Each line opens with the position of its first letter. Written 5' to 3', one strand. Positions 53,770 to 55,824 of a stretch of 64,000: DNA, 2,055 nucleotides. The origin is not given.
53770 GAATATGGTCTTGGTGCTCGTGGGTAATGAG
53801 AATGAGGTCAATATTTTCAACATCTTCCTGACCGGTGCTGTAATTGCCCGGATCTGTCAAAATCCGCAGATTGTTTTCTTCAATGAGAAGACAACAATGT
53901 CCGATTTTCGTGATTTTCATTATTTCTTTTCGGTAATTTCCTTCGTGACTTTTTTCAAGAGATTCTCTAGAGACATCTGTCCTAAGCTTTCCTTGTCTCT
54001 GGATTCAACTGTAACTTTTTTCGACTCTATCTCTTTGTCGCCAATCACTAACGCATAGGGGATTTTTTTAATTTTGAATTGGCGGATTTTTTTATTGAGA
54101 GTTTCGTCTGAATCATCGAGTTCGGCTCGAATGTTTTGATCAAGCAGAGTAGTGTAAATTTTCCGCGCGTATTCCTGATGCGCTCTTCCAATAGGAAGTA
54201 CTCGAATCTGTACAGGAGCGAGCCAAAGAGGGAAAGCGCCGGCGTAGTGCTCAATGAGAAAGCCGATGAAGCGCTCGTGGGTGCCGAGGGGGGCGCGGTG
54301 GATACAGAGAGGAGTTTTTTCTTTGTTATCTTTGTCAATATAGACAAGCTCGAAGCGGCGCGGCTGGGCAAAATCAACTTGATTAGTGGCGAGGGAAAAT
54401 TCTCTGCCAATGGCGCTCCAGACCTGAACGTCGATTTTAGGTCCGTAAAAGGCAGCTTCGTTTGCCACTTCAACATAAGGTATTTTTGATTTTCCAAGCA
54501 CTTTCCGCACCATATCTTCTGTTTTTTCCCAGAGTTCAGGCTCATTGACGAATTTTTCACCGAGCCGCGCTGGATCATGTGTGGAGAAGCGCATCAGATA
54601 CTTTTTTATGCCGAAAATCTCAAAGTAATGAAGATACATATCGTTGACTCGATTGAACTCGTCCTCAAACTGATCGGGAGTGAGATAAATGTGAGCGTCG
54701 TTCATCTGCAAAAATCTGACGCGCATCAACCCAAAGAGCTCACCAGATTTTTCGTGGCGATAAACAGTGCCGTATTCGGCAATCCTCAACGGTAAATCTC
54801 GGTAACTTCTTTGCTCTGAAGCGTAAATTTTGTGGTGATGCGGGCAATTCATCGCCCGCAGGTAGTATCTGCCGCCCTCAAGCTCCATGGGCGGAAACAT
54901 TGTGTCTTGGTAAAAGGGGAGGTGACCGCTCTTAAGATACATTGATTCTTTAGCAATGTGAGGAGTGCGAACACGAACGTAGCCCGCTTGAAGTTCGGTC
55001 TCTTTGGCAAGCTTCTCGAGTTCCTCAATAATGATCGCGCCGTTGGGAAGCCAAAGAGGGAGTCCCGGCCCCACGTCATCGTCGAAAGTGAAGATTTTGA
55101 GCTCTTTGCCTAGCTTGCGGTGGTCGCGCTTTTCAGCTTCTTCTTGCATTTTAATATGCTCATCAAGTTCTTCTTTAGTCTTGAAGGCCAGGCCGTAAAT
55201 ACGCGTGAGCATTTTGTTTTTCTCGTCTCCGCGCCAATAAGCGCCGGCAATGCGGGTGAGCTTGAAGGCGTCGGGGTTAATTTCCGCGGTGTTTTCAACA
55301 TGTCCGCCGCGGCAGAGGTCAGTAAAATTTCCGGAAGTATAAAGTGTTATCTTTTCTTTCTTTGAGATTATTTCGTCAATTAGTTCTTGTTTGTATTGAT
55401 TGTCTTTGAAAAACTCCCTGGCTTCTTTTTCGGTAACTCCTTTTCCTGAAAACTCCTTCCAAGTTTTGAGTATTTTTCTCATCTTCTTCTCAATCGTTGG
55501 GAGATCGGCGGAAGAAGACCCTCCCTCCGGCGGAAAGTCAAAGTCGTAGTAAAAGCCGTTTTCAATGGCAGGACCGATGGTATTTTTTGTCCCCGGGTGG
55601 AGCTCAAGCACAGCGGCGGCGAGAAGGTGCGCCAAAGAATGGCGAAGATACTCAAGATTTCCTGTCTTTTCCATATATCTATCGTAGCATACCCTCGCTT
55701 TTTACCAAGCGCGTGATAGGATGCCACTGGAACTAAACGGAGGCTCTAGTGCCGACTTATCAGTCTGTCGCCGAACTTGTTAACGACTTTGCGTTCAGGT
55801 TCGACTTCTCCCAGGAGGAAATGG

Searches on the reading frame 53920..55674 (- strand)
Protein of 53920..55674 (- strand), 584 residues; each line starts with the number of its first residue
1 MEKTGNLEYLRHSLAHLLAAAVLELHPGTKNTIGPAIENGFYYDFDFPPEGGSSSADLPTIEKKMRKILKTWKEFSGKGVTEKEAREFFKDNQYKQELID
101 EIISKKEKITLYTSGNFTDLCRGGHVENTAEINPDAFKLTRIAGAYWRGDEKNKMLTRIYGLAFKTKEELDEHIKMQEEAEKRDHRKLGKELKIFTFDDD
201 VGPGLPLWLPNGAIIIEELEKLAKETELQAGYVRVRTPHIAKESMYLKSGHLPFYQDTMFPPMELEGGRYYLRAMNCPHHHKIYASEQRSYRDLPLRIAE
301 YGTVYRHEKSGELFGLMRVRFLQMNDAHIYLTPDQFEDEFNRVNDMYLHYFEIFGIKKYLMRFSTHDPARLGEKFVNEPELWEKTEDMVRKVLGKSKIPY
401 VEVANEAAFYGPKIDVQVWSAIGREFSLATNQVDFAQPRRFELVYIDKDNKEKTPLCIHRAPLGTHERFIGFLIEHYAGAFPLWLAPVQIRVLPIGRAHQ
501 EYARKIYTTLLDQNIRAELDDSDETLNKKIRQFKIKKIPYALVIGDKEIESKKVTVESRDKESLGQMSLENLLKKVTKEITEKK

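Call 85: search_protein_families(library=pfam, proteins=[window:53920-55674:-], max_evalue=0.00001)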
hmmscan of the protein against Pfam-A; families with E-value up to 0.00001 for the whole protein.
window:53920-55674:- (584 aa): 3 families
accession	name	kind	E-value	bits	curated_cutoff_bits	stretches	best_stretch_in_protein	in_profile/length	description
PF00587.30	tRNA-synt_2b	-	3.9e-40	138.3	29.3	1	268-477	9-179/179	tRNA synthetase class II core domain (G, H, P, S and T)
PF03129.25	HGTP_anticodon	-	1.2e-25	89.9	21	1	489-578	1-93/94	Anticodon binding domain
PF07973.19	tRNA_SAD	-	8.4e-14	51.7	24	1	109-160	1-44/44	Threonyl and Alanyl tRNA synthetase second additional domain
